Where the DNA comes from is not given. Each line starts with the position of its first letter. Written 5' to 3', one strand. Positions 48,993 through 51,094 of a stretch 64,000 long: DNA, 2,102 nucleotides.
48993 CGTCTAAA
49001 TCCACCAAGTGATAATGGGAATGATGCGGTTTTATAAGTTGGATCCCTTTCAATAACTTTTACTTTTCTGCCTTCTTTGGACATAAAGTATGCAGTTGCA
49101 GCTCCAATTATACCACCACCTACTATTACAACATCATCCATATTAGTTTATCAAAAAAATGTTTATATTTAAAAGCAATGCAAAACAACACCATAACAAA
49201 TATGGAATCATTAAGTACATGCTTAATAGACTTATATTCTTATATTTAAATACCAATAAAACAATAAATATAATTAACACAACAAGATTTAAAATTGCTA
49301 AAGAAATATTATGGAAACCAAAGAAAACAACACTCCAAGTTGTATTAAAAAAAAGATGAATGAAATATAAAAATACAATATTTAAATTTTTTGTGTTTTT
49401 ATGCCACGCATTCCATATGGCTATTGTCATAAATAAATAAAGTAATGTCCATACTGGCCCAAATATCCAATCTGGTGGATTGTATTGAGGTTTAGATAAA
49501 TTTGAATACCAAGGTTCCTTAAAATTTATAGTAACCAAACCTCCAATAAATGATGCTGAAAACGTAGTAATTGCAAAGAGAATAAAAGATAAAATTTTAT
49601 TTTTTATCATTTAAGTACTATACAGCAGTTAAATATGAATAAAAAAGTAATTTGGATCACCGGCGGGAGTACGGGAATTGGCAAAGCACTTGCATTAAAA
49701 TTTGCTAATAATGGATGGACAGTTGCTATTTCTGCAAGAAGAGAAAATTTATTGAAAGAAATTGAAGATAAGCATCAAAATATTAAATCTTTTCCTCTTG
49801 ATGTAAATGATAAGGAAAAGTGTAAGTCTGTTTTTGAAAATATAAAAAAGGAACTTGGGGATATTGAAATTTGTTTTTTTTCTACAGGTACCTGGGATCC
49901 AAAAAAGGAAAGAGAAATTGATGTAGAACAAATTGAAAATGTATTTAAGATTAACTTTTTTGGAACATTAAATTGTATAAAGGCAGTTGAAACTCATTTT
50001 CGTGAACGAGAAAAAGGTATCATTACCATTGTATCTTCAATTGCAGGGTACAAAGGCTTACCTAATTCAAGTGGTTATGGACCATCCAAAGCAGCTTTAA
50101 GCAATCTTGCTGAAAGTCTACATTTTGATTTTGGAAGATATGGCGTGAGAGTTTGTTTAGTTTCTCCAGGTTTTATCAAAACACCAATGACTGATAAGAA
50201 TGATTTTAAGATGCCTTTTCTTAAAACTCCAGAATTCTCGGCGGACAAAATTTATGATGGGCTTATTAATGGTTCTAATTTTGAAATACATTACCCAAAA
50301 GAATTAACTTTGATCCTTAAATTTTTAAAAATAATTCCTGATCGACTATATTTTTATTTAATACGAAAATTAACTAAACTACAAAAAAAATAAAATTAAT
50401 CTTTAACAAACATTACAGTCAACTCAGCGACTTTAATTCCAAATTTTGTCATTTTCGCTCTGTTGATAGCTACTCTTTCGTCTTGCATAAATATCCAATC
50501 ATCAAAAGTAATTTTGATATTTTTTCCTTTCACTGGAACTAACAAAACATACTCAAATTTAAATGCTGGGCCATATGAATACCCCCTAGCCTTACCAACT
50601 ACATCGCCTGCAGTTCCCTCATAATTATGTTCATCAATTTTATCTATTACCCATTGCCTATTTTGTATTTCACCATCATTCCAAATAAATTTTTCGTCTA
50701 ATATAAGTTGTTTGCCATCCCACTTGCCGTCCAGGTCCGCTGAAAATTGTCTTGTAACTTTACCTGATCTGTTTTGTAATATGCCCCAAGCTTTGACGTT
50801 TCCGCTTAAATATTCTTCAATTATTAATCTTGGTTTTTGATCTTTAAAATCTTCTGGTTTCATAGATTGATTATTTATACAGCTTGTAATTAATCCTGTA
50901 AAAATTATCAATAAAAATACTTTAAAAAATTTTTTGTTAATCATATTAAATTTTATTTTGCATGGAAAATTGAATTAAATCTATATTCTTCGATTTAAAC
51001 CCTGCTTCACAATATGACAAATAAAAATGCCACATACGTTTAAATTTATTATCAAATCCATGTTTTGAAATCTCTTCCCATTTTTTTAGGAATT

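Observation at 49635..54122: Furan/methyl-branched fatty-acid (Ufa-like) cluster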

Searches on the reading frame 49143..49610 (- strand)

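Call 3: search_protein_families(library=pfam, proteins=[window:49143-49610:-])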
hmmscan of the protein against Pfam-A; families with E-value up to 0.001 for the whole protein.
window:49143-49610:- (155 aa): 1 family
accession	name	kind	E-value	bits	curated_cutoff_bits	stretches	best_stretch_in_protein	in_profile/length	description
PF03073.20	TspO_MBR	-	2.7e-39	134.6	24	1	15-152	4-144/145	TspO/MBR family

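Call 4: search_protein_families(library=ncbifam, proteins=[window:49143-49610:-])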
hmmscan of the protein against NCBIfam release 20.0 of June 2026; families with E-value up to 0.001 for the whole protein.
window:49143-49610:- (155 aa): 1 family
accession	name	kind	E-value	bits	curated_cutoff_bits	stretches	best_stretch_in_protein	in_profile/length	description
NF047825.1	T-richsensTspOAlph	equivalog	2.8e-28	99.1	180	1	6-154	3-147/152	tryptophan-rich sensory protein TspO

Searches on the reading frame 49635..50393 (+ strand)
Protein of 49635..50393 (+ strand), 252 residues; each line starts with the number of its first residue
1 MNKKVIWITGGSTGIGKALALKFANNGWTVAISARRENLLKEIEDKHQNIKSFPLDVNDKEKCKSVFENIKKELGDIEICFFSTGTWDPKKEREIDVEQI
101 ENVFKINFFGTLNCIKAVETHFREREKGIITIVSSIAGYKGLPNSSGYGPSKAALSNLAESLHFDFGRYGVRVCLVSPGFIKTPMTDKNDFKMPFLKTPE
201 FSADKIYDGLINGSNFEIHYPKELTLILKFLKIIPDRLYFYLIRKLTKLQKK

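Call 3: search_protein_families(library=pfam, proteins=[window:49635-50393:+])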
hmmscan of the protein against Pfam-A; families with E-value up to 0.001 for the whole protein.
window:49635-50393:+ (252 aa): 4 families
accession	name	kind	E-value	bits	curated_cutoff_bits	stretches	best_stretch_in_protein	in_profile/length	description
PF00106.31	adh_short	-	1.8e-45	155.3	26.6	1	4-189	1-190/195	short chain dehydrogenase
PF13561.12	adh_short_C2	-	3.7e-36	125.3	27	1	13-190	6-185/236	Enoyl-(Acyl carrier protein) reductase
PF08659.16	KR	-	2.5e-13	50.8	22.6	1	6-161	3-162/180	KR domain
PF01210.29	NAD_Gly3P_dh_N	-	0.00027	21.4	23.1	1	14-54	9-49/158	NAD-dependent glycerol-3-phosphate dehydrogenase N-terminus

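Call 4: search_protein_families(library=ncbifam, proteins=[window:49635-50393:+])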
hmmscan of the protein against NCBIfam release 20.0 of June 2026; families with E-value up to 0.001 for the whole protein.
window:49635-50393:+ (252 aa): 229 families (the best 25 are shown)
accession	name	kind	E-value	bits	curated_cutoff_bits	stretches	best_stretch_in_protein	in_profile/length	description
NF005437.0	PRK07024.1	equivalog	1.3e-49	169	266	1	3-248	4-252/259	SDR family oxidoreductase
NF004765.0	PRK06101.1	equivalog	2.2e-49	167.8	406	1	5-247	3-239/241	SDR family oxidoreductase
NF004825.0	PRK06181.1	equivalog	5.7e-39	134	215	1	2-186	5-193/268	SDR family oxidoreductase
NF009466.0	PRK12826.1-2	subfamily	4.6e-38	131.1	222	1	3-189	3-195/248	3-oxoacyl-ACP reductase FabG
NF005489.0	PRK07102.1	equivalog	5.5e-36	124.4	267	1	4-239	2-238/243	SDR family oxidoreductase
NF006099.0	PRK08251.1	equivalog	8.1e-36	123.5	253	1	2-196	3-203/250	SDR family oxidoreductase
NF006123.0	PRK08267.1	equivalog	6.8e-35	120.5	261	1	3-192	2-196/261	SDR family oxidoreductase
NF004824.0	PRK06180.1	subfamily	1.1e-34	119.9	298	1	2-185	3-187/279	oxidoreductase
NF005806.0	PRK07666.1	equivalog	1.1e-34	119.8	286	1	2-191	6-199/239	3-ketoacyl-ACP reductase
NF052558.1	MBtsdlDhBudC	equivalog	3.2e-34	118.6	270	1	2-190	2-191/250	meso-2,3-butanediol dehydrogenase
NF005672.0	PRK07454.1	equivalog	3.9e-34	117.9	234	1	3-211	6-218/241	SDR family oxidoreductase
TIGR01830.1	3oxo_ACP_reduc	equivalog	8.5e-34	117.3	297.75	1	8-188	3-188/239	3-oxoacyl-[acyl-carrier-protein] reductase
NF004823.0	PRK06179.1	subfamily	1.7e-33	116.3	310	1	2-187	4-185/271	oxidoreductase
NF006114.0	PRK08263.1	subfamily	8.9e-33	113.7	290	1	1-186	1-187/280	short chain dehydrogenase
NF005067.0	PRK06484.1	equivalog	2e-32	112.4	713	1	3-186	273-456/524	short chain dehydrogenase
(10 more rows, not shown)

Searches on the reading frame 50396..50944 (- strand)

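Call 3: search_protein_families(library=pfam, proteins=[window:50396-50944:-])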
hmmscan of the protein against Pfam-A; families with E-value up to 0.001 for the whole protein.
window:50396-50944:- (182 aa): 1 family
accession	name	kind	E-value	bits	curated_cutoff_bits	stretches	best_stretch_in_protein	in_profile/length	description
PF12915.13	DUF3833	-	2.6e-60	203.1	25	1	20-181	5-163/163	Protein of unknown function (DUF3833)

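Call 4: search_protein_families(library=ncbifam, proteins=[window:50396-50944:-])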
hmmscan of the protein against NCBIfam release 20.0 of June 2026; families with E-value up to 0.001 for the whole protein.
window:50396-50944:- (182 aa): 0 families
